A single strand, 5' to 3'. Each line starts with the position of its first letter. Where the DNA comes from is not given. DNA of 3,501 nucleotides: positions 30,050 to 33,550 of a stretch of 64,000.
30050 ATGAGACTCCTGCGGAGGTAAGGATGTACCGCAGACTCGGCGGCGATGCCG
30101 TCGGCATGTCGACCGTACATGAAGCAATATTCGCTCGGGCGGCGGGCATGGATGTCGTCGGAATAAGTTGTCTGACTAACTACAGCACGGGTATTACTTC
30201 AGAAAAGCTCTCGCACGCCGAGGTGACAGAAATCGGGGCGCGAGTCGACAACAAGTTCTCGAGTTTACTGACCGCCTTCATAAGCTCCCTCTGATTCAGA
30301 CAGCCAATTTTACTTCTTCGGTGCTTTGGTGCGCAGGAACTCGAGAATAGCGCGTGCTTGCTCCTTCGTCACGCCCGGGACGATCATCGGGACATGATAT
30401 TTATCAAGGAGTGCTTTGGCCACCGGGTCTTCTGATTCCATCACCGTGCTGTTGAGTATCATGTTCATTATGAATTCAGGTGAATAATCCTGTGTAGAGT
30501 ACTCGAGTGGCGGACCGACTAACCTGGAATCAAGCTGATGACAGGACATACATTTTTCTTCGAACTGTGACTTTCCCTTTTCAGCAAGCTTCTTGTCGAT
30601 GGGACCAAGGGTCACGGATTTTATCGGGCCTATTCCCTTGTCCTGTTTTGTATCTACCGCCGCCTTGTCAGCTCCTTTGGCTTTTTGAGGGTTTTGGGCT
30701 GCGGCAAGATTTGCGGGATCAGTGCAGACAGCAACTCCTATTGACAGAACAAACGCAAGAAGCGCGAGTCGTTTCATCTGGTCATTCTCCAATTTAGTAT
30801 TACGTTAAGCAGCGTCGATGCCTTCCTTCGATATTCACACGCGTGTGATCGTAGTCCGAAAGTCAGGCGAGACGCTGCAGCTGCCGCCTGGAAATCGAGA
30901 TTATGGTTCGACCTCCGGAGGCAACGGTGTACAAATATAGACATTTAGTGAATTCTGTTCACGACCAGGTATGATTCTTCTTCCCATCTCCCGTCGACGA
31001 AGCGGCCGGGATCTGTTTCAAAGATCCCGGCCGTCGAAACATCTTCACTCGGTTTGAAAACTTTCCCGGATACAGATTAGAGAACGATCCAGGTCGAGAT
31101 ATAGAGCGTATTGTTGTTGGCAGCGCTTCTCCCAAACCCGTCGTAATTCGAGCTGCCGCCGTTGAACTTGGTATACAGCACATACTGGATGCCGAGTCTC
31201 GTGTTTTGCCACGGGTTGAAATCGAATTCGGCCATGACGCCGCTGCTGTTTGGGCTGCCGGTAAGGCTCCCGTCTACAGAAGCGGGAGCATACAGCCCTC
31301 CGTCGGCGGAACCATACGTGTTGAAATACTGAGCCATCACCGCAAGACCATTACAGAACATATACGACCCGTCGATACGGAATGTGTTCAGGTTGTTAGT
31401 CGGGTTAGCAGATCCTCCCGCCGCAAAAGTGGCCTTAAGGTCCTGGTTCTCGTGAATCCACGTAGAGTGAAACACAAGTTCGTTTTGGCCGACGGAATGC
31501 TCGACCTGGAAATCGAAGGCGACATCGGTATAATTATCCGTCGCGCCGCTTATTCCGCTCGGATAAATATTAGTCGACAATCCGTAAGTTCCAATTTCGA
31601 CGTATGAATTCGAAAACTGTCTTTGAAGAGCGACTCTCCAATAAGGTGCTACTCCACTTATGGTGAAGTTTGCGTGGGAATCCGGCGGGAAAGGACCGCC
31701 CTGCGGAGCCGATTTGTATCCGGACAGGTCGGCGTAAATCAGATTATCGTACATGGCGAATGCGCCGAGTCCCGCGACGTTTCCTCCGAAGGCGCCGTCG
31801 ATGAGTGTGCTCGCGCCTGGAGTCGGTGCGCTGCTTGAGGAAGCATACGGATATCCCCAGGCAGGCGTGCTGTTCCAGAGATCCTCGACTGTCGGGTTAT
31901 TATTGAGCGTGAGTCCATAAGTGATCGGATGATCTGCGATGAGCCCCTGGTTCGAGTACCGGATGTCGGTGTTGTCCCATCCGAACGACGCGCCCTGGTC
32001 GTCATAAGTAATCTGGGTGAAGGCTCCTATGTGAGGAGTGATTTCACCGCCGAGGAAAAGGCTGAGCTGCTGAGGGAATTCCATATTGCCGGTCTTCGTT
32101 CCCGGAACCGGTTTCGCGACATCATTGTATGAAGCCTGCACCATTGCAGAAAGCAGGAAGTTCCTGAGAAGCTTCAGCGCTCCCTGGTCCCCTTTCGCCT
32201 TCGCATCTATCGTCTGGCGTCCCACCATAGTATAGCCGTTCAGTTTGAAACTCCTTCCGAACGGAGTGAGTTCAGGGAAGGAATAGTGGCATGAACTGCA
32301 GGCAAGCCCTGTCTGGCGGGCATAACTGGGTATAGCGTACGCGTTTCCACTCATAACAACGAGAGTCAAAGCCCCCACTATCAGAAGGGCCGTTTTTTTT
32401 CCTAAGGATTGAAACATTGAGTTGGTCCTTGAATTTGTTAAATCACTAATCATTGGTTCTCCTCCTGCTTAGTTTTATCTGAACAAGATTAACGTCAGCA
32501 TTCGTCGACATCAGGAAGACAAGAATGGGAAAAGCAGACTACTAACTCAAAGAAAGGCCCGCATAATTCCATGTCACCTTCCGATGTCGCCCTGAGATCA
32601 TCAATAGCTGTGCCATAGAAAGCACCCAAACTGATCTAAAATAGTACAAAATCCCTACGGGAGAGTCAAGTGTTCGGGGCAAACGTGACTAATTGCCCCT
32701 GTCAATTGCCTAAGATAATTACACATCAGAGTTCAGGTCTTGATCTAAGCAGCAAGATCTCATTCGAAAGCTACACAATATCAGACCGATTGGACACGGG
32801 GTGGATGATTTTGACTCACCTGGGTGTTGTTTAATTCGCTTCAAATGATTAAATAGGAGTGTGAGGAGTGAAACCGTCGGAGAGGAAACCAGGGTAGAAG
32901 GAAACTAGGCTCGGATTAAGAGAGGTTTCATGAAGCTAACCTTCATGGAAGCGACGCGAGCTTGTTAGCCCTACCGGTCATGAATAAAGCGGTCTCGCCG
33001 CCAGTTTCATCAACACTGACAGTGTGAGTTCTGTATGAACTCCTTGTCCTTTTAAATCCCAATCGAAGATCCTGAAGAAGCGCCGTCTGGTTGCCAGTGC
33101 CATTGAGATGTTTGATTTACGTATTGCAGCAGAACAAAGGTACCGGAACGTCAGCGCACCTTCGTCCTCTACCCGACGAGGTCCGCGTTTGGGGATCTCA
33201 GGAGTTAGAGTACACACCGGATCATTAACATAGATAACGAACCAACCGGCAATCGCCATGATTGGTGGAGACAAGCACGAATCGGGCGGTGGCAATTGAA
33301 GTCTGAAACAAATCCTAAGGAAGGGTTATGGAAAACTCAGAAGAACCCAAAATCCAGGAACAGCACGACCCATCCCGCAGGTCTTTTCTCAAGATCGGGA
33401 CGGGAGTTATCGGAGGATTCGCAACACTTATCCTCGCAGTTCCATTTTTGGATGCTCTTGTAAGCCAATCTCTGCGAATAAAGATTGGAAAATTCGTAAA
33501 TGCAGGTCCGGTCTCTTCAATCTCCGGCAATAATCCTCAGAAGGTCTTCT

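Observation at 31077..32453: Cyc2/Cyt572-like fused monohaem cytochrome-porin: candidate outer-membrane Fe(II) oxidase or electron conduit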

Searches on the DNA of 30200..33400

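Call 84: search_rna_families(source=window, start=30200, end=33400, threshold=evalue, max_evalue=1)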
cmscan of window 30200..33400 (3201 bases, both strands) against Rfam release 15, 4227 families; matches with E-value up to 1: 0.
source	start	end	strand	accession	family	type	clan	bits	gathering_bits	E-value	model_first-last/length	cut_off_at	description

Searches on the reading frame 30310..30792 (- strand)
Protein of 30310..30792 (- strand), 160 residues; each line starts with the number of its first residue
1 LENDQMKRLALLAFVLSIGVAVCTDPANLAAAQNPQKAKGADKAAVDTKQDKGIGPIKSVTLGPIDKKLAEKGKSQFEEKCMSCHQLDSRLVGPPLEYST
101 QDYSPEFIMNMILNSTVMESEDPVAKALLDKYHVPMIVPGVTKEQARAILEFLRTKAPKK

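Call 3: search_protein_families(library=pfam, proteins=[window:30310-30792:-], max_evalue=1)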
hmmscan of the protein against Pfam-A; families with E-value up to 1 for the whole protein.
window:30310-30792:- (160 aa): 2 families
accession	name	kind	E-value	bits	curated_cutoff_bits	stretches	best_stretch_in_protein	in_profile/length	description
PF00034.26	Cytochrom_C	-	5.9e-09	37.6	21.3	1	70-155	1-88/90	Cytochrome c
PF13442.11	Cytochrome_CBB3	-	1.5e-05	25.7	27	1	70-115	3-44/68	Cytochrome C oxidase, cbb3-type, subunit III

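Call 4: search_protein_families(library=ncbifam, proteins=[window:30310-30792:-], max_evalue=1)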
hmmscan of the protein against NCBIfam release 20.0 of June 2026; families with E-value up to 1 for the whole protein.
window:30310-30792:- (160 aa): 10 families
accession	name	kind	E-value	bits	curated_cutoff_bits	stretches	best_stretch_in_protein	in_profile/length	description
TIGR02603.1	CxxCH_TIGR02603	domain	4.4e-05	23.5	68.15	1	70-114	3-49/134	putative heme-binding domain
NF040606.1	CytoC_perox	subfamily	4.9e-05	22.7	150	1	61-89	289-317/524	di-heme-cytochrome C peroxidase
NF045774.1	cytochro_C551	exception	0.00051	20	118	1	66-115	35-85/110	cytochrome c551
TIGR02951.1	DMSO_dmsB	equivalog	0.0045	17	214.1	1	8-88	52-131/161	DMSO/selenate family reductase complex B subunit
TIGR04485.1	thiosulf_SoxX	equivalog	0.008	16.9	61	1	80-154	4-76/78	sulfur oxidation c-type cytochrome SoxX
NF045773.1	cytochro_C550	exception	0.011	15.7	125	1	68-116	47-96/118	cytochrome c550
TIGR03046.1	PS_II_psbV2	equivalog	0.012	15.3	148.35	1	70-102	57-89/157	photosystem II cytochrome PsbV2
TIGR00782.1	ccoP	equivalog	0.013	14.8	179.95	1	63-88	196-221/285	cytochrome-c oxidase, cbb3-type subunit III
TIGR03478.1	DMSO_red_II_bet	subfamily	0.11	11.4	480.7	1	21-85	132-195/321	DMSO reductase family type II enzyme, iron-sulfur subunit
TIGR04494.1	c550_PedF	equivalog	0.15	12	122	1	66-98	47-81/133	cytochrome c-550 PedF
